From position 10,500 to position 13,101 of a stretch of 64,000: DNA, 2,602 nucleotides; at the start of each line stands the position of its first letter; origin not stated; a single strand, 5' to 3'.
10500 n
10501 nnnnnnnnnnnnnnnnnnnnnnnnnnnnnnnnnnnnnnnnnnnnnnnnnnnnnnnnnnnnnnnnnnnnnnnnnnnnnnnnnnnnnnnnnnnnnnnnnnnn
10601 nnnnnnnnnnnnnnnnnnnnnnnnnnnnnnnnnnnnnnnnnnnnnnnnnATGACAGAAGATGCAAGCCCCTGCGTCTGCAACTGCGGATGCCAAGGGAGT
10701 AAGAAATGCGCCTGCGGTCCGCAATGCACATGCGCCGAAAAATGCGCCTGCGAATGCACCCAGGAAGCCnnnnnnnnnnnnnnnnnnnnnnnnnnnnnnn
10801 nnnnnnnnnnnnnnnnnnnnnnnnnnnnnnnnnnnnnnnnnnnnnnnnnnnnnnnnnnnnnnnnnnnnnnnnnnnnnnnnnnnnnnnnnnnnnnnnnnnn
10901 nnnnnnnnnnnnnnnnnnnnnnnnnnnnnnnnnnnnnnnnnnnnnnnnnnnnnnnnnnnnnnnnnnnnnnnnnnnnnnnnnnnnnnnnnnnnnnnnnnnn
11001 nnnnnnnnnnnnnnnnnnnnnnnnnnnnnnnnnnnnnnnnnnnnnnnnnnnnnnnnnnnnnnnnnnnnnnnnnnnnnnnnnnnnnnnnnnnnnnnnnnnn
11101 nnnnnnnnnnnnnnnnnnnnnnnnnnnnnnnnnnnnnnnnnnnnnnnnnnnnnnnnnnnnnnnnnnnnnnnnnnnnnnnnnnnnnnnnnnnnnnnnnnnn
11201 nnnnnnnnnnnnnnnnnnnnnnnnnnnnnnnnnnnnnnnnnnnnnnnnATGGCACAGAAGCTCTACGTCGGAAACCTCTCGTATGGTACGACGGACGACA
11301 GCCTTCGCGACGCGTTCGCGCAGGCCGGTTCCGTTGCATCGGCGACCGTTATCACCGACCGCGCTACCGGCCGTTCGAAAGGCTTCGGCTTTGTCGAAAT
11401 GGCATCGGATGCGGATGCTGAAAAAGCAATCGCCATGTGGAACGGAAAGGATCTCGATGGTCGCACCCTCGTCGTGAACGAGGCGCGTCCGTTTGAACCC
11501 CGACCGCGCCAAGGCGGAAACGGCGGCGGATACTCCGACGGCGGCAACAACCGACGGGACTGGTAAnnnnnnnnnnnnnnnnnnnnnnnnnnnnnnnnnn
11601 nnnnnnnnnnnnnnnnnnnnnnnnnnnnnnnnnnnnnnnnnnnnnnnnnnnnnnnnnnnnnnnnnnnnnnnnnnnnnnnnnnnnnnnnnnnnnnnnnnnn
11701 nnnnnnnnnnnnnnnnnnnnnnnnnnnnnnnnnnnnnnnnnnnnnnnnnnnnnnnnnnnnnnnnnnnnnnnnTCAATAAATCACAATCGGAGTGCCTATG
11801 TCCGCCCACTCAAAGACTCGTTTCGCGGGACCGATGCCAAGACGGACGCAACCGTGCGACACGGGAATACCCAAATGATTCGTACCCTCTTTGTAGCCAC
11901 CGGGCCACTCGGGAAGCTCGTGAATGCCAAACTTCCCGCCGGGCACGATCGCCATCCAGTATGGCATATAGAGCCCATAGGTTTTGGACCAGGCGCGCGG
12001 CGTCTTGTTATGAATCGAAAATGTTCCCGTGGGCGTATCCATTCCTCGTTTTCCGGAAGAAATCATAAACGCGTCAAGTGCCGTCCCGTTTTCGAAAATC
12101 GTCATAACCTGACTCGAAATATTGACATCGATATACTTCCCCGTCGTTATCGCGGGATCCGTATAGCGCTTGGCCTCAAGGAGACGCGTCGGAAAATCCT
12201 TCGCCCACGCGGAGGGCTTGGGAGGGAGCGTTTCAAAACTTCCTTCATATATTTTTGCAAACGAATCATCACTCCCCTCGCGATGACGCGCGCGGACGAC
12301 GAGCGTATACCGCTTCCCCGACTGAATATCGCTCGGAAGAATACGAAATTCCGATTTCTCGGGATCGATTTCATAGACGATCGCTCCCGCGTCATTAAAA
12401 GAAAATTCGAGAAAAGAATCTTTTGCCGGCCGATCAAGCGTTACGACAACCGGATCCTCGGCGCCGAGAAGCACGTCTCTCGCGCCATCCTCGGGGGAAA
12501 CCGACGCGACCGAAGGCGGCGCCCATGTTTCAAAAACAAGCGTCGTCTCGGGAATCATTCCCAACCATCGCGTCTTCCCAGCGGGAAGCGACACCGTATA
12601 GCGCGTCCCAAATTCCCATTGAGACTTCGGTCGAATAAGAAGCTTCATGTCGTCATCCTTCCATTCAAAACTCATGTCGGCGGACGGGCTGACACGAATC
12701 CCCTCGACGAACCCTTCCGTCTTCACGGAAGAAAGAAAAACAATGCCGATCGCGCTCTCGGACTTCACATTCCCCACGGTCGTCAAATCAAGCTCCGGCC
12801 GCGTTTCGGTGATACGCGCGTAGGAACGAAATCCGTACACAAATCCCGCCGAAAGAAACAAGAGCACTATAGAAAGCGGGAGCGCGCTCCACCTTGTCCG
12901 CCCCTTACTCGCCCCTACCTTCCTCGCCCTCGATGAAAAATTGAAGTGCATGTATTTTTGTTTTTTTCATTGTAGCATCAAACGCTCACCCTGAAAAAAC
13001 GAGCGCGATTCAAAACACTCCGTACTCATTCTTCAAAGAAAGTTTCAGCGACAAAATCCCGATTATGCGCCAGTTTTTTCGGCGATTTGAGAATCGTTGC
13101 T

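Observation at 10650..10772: Missed 40-codon cysteine-rich ORF (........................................)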

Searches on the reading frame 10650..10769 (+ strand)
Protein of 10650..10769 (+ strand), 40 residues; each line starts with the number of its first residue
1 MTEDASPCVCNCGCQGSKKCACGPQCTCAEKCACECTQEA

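Call 4: search_protein_families(library=pfam, proteins=[window:10650-10769:+], max_evalue=1)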
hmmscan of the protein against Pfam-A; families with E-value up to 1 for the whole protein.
seq(40 aa): 0 families

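Call 7: find_homologous_proteins(query=window:10650-10769:+, max_evalue=10)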
Query seq(40 aa): no candidate shares three 5-residue words with the query. No homologue found.

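Call 8: search_solved_structures(query=window:10650-10769:+, max_evalue=10, show_alignments=3)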
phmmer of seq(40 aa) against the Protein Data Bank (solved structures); distinct sequences matched with E-value up to 10: 1.
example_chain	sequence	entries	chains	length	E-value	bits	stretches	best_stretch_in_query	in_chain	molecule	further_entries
1t2y_A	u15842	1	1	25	5.4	10.9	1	11-32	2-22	Metallothionein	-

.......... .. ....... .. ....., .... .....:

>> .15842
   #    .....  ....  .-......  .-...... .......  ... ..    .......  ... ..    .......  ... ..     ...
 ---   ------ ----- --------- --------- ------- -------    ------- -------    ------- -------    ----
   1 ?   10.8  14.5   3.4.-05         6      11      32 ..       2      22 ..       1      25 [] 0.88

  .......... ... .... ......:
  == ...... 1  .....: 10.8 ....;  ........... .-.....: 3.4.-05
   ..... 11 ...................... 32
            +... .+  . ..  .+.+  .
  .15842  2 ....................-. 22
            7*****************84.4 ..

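Call 10: find_encoding_contigs(protein=window:10650-10769:+, flank=5000)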
Protein seq(40 aa) (40 aa): no gene with exactly this product is on record in the collection.

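Call 21: search_protein_representatives(protein=window:10650-10769:+)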
Query: 40 residues. Proteins with E-value up to 0.001 (for the whole library): 0; up to 1e-10: 0; up to 1e-30: 0. The best 0 are listed.

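Call 27: find_homologous_proteins(query=A2, max_evalue=0.01)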
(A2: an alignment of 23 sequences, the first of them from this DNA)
Query A2 (23 sequences) (40 aa, profile of the alignment): 1 proteins with E <= 0.01 among 8000 candidates.
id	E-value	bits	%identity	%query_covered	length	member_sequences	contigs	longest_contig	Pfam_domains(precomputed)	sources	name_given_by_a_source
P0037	5.5e-3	35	47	38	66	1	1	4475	-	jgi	jgi:hypothetical protein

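Call 28: search_protein_families(library=pfam, alignment_id=A2, max_evalue=10)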
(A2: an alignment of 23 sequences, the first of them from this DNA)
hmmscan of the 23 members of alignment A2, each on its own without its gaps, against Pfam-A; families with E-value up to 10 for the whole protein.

A. member 1, seq(40 aa): 0 families

B. families by the number of members that match (of 23 scanned): 2 families
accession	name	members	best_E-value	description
PF02067.21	Metallothio_5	4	0.43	Metallothionein family 5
PF05887.16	Trypan_PARP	1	0.042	Procyclic acidic repetitive protein (PARP)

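Call 29: search_protein_families(library=ncbifam, alignment_id=A2, max_evalue=10)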
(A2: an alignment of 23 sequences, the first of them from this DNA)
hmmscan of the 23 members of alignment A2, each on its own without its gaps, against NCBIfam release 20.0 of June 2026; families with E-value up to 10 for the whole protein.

A. member 1, seq(40 aa): 0 families

B. families by the number of members that match (of 23 scanned): 0 families

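Call 55: list_cluster_members(proteins=[window:10650-10769:+, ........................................, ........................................, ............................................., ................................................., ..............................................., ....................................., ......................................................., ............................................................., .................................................])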
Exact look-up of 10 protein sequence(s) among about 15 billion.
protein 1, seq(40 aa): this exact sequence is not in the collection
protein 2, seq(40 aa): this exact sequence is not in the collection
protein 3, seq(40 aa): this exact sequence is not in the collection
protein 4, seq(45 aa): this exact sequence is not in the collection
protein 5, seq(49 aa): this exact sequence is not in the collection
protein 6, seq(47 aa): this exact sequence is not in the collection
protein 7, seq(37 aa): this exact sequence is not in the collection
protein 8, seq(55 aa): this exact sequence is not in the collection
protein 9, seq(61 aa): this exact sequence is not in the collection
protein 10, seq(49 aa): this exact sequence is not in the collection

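Call 67: search_solved_structures(query=A2, max_evalue=10, show_alignments=2)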
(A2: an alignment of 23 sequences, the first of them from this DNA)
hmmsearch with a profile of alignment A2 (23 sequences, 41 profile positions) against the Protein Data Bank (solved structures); distinct sequences matched with E-value up to 10: 1.
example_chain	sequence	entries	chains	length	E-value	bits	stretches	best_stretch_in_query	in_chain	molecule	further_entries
6qk5_A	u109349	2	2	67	8.5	9.8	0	7-39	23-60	Cadmium-metallothionein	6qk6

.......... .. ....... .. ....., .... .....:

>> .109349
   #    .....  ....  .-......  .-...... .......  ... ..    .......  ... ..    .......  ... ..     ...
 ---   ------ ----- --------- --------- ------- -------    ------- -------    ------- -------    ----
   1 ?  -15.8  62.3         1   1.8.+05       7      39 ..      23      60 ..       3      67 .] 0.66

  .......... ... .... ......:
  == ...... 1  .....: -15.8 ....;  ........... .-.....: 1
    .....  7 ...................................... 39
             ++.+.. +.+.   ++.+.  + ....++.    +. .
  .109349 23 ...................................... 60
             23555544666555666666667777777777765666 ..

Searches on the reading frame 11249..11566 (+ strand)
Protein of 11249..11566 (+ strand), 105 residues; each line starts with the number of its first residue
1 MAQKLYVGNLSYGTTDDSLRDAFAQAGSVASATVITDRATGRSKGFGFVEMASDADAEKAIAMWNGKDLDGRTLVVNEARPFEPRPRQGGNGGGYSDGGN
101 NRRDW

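Call 4: search_protein_families(library=pfam, proteins=[window:11249-11566:+], max_evalue=1)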
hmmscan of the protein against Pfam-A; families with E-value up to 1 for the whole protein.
window:11249-11566:+ (105 aa): 1 family
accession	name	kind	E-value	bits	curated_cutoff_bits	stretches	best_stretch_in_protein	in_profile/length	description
PF00076.28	RRM_1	-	8.8e-24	83.6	20.7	1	5-74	1-69/70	RNA recognition motif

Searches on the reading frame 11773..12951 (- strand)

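Call 4: search_protein_families(library=pfam, proteins=[window:11773-12951:-], max_evalue=1)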
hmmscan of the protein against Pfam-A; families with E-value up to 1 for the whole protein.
window:11773-12951:- (392 aa): 3 families
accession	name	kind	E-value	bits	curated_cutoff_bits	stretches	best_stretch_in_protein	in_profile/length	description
PF03734.19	YkuD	-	2.1e-18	67.8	23.4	1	272-391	2-146/146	L,D-transpeptidase catalytic domain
PF13205.12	Big_5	-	4.1e-10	40.8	23.6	2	48-125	8-86/105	Bacterial Ig-like domain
PF17964.7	Big_10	-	0.03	15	22.9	1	68-122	102-158/164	Bacterial Ig domain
